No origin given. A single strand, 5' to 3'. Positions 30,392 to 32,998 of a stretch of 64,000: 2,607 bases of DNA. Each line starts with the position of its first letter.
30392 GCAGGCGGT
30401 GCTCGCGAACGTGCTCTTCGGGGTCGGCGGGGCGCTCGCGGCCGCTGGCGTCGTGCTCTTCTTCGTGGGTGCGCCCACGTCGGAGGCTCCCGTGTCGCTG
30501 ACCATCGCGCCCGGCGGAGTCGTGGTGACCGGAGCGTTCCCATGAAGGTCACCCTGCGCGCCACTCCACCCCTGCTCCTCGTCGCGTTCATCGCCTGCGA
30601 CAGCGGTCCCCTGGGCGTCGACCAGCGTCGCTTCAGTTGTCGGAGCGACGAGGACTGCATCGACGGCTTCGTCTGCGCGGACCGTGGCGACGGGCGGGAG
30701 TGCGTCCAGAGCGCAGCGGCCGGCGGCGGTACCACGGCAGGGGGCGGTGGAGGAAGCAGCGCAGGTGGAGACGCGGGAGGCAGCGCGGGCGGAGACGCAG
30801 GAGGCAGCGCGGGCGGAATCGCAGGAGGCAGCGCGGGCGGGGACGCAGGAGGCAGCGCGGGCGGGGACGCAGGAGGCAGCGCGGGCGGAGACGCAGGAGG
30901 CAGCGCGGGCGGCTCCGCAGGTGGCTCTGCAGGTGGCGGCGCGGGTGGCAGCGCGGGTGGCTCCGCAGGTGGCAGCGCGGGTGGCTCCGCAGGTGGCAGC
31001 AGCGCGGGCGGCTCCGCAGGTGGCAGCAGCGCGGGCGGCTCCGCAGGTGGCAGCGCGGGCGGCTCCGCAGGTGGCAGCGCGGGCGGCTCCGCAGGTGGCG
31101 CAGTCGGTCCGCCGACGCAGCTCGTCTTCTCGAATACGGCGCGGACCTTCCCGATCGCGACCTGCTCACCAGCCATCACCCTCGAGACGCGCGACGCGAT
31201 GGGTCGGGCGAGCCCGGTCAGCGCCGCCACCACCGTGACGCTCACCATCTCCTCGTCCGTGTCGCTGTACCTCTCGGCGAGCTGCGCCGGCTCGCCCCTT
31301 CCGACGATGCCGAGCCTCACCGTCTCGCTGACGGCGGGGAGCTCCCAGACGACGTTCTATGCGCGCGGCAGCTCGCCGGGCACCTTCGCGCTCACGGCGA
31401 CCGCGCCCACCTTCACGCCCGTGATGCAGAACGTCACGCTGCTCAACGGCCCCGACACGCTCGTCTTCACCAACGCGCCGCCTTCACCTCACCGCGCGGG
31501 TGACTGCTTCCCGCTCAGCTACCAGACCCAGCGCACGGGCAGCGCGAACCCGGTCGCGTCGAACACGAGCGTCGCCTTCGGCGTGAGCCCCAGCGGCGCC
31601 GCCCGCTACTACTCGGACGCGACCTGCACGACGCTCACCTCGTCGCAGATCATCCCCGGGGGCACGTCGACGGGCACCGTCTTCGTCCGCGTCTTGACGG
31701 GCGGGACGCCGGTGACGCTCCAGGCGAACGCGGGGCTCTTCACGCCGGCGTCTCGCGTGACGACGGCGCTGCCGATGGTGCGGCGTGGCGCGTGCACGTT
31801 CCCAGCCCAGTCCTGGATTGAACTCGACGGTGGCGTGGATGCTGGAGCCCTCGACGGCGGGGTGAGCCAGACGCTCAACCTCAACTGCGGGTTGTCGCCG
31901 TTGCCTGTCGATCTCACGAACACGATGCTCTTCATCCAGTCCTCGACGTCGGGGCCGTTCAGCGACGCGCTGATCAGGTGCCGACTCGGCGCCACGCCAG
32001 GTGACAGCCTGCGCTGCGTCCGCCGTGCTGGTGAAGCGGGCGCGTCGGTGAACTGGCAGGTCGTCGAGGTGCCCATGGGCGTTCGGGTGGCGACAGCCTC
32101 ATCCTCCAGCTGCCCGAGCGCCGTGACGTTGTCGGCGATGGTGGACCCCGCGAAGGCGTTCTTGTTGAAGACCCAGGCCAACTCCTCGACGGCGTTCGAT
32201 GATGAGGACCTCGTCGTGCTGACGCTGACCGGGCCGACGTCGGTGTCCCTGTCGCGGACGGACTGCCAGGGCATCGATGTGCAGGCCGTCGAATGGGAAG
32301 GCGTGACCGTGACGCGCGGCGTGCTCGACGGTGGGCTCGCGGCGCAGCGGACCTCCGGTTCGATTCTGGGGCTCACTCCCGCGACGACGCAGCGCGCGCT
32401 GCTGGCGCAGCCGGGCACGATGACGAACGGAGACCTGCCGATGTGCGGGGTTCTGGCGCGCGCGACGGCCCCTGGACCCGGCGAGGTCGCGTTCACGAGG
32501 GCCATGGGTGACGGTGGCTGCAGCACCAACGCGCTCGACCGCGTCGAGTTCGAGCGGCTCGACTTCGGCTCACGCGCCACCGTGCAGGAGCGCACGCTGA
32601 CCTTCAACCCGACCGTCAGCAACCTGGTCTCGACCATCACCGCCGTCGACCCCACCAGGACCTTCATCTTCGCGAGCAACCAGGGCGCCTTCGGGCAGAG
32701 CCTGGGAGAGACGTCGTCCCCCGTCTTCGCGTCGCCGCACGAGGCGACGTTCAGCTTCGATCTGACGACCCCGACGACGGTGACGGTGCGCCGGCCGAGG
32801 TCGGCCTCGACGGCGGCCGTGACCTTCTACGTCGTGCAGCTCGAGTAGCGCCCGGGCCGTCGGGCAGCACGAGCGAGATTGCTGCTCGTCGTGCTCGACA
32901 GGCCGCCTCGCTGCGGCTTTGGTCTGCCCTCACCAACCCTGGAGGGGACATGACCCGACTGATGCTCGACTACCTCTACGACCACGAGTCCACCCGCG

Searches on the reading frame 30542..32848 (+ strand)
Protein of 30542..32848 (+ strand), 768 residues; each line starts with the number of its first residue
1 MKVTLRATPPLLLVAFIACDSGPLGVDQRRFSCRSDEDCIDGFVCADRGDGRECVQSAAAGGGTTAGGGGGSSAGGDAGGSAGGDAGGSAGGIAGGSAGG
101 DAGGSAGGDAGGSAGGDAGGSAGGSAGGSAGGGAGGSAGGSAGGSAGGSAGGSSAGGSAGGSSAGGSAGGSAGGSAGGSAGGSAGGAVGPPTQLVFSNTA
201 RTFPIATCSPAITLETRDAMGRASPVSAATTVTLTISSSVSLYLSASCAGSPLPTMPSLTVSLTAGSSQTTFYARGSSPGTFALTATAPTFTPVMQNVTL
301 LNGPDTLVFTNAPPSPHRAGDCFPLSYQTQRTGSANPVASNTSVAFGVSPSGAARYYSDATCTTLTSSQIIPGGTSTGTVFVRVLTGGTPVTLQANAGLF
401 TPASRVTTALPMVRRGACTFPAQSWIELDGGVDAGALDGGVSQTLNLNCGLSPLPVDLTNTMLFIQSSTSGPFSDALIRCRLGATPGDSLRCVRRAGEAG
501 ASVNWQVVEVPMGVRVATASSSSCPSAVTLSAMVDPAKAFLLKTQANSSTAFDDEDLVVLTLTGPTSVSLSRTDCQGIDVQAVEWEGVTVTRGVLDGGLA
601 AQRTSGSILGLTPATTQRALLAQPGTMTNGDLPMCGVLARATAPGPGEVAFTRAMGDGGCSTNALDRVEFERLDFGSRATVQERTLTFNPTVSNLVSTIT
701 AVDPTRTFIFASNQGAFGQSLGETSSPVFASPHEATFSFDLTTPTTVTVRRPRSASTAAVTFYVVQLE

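Call 3: search_protein_families(library=pfam, proteins=[window:30542-32848:+], max_evalue=0.1)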
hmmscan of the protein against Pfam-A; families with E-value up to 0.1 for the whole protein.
window:30542-32848:+ (768 aa): 0 families

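Call 4: search_protein_families(library=ncbifam, proteins=[window:30542-32848:+], max_evalue=0.1)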
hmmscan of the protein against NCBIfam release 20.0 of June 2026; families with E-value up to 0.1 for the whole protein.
window:30542-32848:+ (768 aa): 0 families

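Call 15: find_homologous_proteins(query=window:30542-32845:+, max_evalue=0.001)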
Query window:30542-32845:+ (768 aa): 65 proteins with E <= 0.001 among 8000 candidates.
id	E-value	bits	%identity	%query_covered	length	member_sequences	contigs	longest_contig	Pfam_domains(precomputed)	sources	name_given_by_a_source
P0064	2.9e-290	983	85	71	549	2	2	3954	-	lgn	-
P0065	2.4e-234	798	54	75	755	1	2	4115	-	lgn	-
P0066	2.5e-215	735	50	76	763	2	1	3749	-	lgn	-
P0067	8.2e-214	730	51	76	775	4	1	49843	-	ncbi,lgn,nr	ncbi:MAG: hypothetical protein GQE15_17340 [Archangiaceae bacterium]|nr:hypothetical protein [Archan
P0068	4.0e-182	626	45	77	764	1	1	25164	-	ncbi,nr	ncbi:MAG: hypothetical protein SFW67_25530 [Myxococcaceae bacterium]|nr:hypothetical protein [Myxoco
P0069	1.0e-175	604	52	76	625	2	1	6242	-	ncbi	ncbi:MAG: hypothetical protein ABTQ32_20645, partial [Myxococcaceae bacterium]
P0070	1.4e-174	601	44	82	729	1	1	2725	-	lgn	-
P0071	5.4e-172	592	54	71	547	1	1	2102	-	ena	-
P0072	7.2e-171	588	53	76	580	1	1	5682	-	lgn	-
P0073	4.6e-167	576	54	71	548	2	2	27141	-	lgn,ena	-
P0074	3.0e-166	573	56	69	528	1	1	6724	-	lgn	-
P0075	1.3e-162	561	45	78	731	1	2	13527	-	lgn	-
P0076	5.6e-158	546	52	71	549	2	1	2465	-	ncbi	-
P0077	5.0e-79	285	40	61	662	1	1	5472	-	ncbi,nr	ncbi:MAG: hypothetical protein H6Q89_2521 [Myxococcaceae bacterium]|nr:hypothetical protein [Myxococ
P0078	3.8e-75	272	35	61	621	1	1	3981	-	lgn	-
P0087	1.2e-27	115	30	74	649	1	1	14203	-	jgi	jgi:hypothetical protein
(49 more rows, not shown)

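Call 49: find_encoding_contigs(protein=P0067, flank=6000, max_places=2)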
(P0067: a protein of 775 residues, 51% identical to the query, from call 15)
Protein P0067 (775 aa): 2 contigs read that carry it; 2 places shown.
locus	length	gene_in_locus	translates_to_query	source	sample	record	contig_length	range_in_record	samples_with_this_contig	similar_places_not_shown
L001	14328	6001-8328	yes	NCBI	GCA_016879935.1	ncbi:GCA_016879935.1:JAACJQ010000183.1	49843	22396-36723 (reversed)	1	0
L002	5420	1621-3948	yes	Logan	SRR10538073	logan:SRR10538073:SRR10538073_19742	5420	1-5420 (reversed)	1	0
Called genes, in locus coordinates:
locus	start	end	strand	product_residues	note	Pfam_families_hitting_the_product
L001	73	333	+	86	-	-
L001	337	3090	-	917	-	-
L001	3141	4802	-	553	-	PF00069:Pkinase, PF07714:PK_Tyr_Ser-Thr, PF01636:APH (faint), PF08308:PEGA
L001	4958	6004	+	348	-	-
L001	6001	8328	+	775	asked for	-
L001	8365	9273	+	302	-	PF01171:ATP_bind_3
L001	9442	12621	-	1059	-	PF13715:CarbopepD_reg_2 (faint), PF22352:K319L-like_PKD (faint), PF13620:CarboxypepD_reg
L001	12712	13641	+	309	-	PF12840:HTH_20, PF01022:HTH_5, PF00891:Methyltransf_2, PF01209:Ubie_methyltran, PF05175:MTS, PF13489:Methyltransf_23, PF13847:Methyltransf_31, PF08241:Methyltransf_11, +5 more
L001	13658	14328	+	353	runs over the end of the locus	PF02574:S-methyl_trans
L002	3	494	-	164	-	?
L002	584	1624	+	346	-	-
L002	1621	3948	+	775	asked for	-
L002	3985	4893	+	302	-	PF01171:ATP_bind_3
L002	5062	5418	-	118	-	?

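Call 66: find_encoding_contigs(protein=P0064, flank=3000, max_places=2)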
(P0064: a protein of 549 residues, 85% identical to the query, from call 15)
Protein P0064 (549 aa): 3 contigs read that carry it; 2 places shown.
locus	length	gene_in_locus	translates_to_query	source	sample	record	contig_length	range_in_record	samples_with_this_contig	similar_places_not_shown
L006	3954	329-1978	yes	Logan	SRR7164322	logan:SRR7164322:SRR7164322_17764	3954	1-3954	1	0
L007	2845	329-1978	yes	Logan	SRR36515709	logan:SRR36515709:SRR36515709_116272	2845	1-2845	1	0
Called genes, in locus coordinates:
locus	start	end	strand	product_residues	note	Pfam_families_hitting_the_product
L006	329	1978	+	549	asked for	-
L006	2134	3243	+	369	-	-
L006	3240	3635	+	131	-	-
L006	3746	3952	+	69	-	?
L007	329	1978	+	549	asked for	-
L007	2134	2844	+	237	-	?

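Call 84: find_encoding_contigs(protein=P0073, flank=4000, max_places=1)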
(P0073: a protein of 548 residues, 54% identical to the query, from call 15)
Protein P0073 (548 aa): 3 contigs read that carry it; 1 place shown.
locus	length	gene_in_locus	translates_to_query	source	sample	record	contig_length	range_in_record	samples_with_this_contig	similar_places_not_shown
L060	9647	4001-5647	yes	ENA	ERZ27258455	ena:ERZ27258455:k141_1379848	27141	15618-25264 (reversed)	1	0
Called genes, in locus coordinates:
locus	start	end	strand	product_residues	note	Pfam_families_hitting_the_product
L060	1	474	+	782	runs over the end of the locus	?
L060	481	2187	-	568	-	PF00069:Pkinase, PF07714:PK_Tyr_Ser-Thr, PF01636:APH (faint), PF08308:PEGA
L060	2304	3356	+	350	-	-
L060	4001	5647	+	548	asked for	-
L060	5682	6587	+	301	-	PF01171:ATP_bind_3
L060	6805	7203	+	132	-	-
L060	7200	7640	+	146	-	-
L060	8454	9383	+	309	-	PF12840:HTH_20, PF01022:HTH_5, PF13489:Methyltransf_23, PF00891:Methyltransf_2, PF01209:Ubie_methyltran, PF05175:MTS, PF13847:Methyltransf_31, PF08241:Methyltransf_11, +5 more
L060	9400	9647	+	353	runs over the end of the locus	PF02574:S-methyl_trans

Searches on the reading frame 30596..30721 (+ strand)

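Call 10: search_protein_families(library=pfam, proteins=[window:30596-30721:+], max_evalue=10)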
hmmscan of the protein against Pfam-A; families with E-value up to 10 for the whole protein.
seq(42 aa): 4 families
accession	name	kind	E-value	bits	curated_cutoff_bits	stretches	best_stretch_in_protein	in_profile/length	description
PF04706.18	Dickkopf_N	-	0.024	15.4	25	1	14-38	1-25/51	Dickkopf N-terminal cysteine-rich region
PF00095.26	WAP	-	0.031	15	20.8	1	13-38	15-40/41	WAP-type (Whey Acidic Protein) 'four-disulfide core'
PF01666.22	DX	-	0.067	14.1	25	1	10-36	45-72/76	DX module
PF00299.24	Squash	-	0.7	10.4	22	1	14-31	9-26/29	Squash family serine protease inhibitor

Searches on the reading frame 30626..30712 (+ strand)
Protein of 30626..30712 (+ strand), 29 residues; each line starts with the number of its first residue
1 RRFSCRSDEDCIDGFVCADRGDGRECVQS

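Call 59: search_protein_families(library=pfam, alignment_id=A4, max_evalue=1)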
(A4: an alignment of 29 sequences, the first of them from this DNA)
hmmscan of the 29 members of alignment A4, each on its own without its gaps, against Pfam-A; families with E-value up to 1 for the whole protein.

A. member 1, seq(29 aa): 3 families
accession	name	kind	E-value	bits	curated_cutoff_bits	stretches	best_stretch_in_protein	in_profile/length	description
PF00095.26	WAP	-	0.0055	17.4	20.8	1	4-28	16-40/41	WAP-type (Whey Acidic Protein) 'four-disulfide core'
PF04706.18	Dickkopf_N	-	0.023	15.5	25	1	4-28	1-25/51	Dickkopf N-terminal cysteine-rich region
PF00299.24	Squash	-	0.07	13.6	22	1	4-21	9-26/29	Squash family serine protease inhibitor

B. families by the number of members that match (of 29 scanned): 19 families
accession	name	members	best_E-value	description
PF04706.18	Dickkopf_N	20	0.00085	Dickkopf N-terminal cysteine-rich region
PF23416.1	DUF7107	17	0.00046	Domain of unknown function (DUF7107)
PF01683.23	EB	11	0.0026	EB module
PF00299.24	Squash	8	6.9e-05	Squash family serine protease inhibitor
PF00095.26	WAP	6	0.0025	WAP-type (Whey Acidic Protein) 'four-disulfide core'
PF21164.2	Dumpy_DPY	4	0.00013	Dumpy, DPY module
PF02977.21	CarbpepA_inh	4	0.0029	Carboxypeptidase A inhibitor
PF22906.1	GULLO2-like_3rd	3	0.00041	L-gulonolactone oxidase 2-like, C-terminal domain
PF01666.22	DX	3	0.0066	DX module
PF00057.23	Ldl_recept_a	3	0.01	Low-density lipoprotein receptor domain class A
PF08116.16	Toxin_29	3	0.013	PhTx neurotoxin family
PF07740.17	Toxin_12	2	0.0066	Ion channel inhibitory toxin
PF21481.3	DIKK1-2-4_C-subdom1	2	0.046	Dickkopf-related protein 1/2/4, C-terminal subdomain 1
PF04942.19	CC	1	0.0063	CC domain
PF17557.7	Conotoxin_I2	1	0.008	I2-superfamily conotoxins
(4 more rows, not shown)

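Call 90: search_solved_structures(query=A4, max_evalue=10)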
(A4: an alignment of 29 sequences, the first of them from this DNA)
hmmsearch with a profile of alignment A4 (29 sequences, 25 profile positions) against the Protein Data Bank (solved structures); distinct sequences matched with E-value up to 10: 43.
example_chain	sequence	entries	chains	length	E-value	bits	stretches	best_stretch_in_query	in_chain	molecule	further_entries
5oy9_D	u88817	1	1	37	0.00069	22.3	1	1-14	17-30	Low-density lipoprotein receptor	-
1oig_A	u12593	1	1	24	0.0018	21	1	4-23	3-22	Dumpy, isoform Y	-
8dvm_B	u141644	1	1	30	0.012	18.4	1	3-17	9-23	E3.6 Disulfide constrained peptide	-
2fcw_B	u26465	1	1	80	0.012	18.3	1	1-14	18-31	Low-density lipoprotein receptor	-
1emx_A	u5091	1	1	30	0.027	17.3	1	5-18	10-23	HETEROPODATOXIN 2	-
6jic_A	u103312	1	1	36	0.09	15.6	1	3-17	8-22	WCI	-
1w7z_A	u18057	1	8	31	0.11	15.3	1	4-24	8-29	TRYPSIN INHIBITOR II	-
8ds5_A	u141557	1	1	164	0.12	15.2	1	11-23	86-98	CD27 antigen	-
8dvl_B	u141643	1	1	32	0.12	15.2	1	2-22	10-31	E3.18 Disulfide constrained peptide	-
6msu_C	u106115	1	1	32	0.16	14.8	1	3-22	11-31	Engineered EETI-II 2.5F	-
3fju_B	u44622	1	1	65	0.17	14.8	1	5-18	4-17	Carboxypeptidase A inhibitor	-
1h9h_I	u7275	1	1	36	0.17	14.7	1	4-24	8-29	TRYPSIN INHIBITOR II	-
1n7d_A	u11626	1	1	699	0.19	14.5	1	2-14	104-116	Low-density lipoprotein receptor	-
6mm4_A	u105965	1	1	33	0.21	14.5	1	3-22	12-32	Engineered Cystine Knot Protein 2.5F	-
1h9i_I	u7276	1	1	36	0.21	14.4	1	4-20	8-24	TRYPSIN INHIBITOR II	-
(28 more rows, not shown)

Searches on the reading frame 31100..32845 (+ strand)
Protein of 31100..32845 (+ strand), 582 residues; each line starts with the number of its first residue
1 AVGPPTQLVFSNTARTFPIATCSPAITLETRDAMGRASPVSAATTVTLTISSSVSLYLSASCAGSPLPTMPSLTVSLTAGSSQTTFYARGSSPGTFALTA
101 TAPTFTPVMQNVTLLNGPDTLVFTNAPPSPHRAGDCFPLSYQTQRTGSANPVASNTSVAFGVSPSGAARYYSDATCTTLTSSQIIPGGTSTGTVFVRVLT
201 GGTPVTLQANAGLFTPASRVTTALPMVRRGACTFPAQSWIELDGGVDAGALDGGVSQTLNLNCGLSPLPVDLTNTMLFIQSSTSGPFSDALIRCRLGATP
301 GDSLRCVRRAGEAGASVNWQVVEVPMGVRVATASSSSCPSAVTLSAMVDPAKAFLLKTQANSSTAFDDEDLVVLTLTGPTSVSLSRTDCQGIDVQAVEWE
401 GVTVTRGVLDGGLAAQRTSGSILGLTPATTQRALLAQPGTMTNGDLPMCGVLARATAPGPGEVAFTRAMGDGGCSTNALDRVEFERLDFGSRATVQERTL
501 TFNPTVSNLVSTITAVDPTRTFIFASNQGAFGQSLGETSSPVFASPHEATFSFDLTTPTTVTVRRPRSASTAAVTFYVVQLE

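Call 10: search_protein_families(library=pfam, proteins=[window:31100-32845:+], max_evalue=10)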
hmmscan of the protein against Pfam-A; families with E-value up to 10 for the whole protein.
seq(582 aa): 1 family
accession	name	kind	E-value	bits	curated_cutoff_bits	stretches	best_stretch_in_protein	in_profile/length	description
PF10836.13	DUF2574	-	0.51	10.7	27.5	1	33-55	13-35/93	Protein of unknown function (DUF2574)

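Call 40: search_solved_structures(query=A3, max_evalue=1)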
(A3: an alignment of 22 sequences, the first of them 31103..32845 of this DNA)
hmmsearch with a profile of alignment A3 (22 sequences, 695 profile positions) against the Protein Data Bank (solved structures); distinct sequences matched with E-value up to 1: 53.
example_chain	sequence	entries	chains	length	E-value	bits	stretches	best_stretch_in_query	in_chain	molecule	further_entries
7td6_1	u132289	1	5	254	0.0006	21.3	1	44-140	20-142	Major prion protein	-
9dmy_A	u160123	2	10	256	0.0006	21.3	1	44-141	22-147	Major prion protein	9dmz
8axd_A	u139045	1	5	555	0.0012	20.2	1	81-145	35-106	5-hydroxytryptamine receptor 3A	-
8efu_A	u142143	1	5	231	0.0025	19.2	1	44-140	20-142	Major prion protein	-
6ivz_L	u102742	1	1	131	0.015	16.6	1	110-176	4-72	Light chain of monoclonal antibody 5A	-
6y59_A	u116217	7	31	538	0.028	15.8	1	81-123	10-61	5-hydroxytryptamine receptor 3A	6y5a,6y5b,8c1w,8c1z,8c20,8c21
7rk1_C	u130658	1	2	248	0.028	15.8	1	108-175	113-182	scFv 3E8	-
8frw_A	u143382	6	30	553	0.029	15.7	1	81-123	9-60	5-hydroxytryptamine receptor 3A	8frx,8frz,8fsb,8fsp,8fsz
6tou_A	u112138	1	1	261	0.03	15.7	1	106-216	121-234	Single-chain Fv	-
6zqk_A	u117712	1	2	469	0.041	15.2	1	106-178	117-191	841 heavy chain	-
9hih_L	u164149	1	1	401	0.049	15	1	23-94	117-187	mIL-2_LN35_S4B6_LC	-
7tm3_B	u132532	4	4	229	0.051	14.9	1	85-139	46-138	Nascent chain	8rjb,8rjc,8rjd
6ek2_H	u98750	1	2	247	0.075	14.3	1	107-178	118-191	SINGLE CHAIN FV FRAGMENT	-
6e16_A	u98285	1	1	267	0.08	14.2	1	74-166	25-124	Transcription initiation factor TFIID subunit 1,Myc proto-oncogene protein,TATA-box-bindin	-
7f0x_B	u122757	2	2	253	0.09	14.1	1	111-180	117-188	Antibody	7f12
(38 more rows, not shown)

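Call 52: predict_structure(alignment_id=A3)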
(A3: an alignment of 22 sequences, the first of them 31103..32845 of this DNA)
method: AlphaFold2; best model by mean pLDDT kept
length: 581 residues; sequences in the alignment: 22
mean_pLDDT: 87.9   pTM: 0.77
mean pLDDT of the five models: 87.9, 87.6, 87.5, 86.6, 85.1
residues with pLDDT >= 90: 364; 70-90: 161; 50-70: 39; < 50: 17
segments of 3 or more residues with pLDDT < 50: 64-66, 242-251
pLDDT, mean of each block of 10 residues (from residue 1): 88 76 90 93 93 85 60 93 90 92 92 86 93 94 91 91 94 94 94 95 94 89 95 77 46 73 90 94 82 82 84 91 93 92 96 90 71 94 88 95 92 88 95 90 65 92 81 75 95 96 95 96 93 87 74 96 91 96 88
secondary structure, 60 per line:
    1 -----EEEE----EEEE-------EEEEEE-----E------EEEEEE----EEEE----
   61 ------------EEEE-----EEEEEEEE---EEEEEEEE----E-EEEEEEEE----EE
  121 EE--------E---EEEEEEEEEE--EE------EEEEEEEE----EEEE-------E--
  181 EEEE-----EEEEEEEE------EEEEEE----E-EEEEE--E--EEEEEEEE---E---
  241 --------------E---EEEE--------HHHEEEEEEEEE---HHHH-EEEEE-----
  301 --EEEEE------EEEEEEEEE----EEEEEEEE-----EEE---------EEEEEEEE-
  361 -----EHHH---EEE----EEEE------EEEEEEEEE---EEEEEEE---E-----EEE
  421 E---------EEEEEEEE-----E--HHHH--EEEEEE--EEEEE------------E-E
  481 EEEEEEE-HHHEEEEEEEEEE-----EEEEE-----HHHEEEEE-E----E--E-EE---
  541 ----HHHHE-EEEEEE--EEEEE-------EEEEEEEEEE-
elements in order: E6-9 E14-17 E25-30 E43-48 E53-56 E73-76 E82-89 E93-100 E107-114 E119-122 E135-144 E155-162 E167-170 E181-184 E190-197 E204-209 E216-220 E226-233 E259-262 E274-282 H286-289 E291-295 E303-307 E314-322 E327-334 E340-342 E352-359 E373-375 E380-383 E390-398 E402-408 E418-421 E431-438 H447-450 E453-458 E461-465 E480-487 E492-501 E507-511 E520-524 H545-548 E551-556 E559-563 E571-580
